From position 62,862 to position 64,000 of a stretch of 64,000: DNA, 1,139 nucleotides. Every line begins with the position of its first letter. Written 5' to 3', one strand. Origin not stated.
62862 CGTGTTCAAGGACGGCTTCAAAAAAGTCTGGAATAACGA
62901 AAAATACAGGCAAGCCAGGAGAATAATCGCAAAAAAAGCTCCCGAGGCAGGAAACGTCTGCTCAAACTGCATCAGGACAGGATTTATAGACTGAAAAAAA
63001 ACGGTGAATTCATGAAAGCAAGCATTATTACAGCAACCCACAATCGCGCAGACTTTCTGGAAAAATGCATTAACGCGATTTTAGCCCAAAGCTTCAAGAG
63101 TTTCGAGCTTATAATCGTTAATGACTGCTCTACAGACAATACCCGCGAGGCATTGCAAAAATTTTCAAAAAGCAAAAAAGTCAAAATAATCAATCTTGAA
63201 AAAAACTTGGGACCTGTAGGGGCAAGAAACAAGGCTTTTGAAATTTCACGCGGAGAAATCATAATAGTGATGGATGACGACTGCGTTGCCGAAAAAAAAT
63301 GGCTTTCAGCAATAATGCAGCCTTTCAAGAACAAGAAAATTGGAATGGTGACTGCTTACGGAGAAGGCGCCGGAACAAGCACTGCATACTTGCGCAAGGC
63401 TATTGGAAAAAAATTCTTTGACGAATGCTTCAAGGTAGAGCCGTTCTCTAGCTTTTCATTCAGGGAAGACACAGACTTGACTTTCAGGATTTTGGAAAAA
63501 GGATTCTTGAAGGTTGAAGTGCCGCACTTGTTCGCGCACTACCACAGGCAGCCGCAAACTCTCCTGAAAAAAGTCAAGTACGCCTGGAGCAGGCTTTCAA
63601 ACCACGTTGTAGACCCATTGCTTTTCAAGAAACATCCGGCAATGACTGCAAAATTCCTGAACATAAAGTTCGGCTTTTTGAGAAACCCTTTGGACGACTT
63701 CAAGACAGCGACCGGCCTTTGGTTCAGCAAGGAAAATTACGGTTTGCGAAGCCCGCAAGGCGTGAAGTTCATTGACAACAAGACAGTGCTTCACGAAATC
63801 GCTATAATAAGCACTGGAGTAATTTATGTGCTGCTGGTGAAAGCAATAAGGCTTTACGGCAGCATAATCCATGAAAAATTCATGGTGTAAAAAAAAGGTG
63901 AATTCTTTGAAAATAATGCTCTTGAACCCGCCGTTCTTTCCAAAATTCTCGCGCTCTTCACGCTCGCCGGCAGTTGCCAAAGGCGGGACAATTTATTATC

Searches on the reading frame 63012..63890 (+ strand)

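Call 85: search_protein_families(library=pfam, proteins=[window:63012-63890:+], max_evalue=0.001)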
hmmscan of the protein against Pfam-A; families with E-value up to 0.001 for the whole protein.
window:63012-63890:+ (292 aa): 5 families
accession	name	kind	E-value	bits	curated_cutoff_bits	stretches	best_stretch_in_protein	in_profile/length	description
PF00535.33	Glycos_transf_2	-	7.8e-35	120.7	23.3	1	4-118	1-118/168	Glycosyl transferase family 2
PF13641.12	Glyco_tranf_2_3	-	8.1e-17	62.4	27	1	5-115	5-121/230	Glycosyltransferase like family 2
PF10111.15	Glyco_tranf_2_2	-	1e-07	32.2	27.3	1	9-109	8-110/276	Glycosyltransferase like family 2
PF01983.22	CofC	-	3.9e-05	23.4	22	1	45-132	53-138/217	Guanylyl transferase CofC like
PF13506.12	Glyco_transf_21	-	0.00041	20.3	21.7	0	74-125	24-75/174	Glycosyl transferase family 21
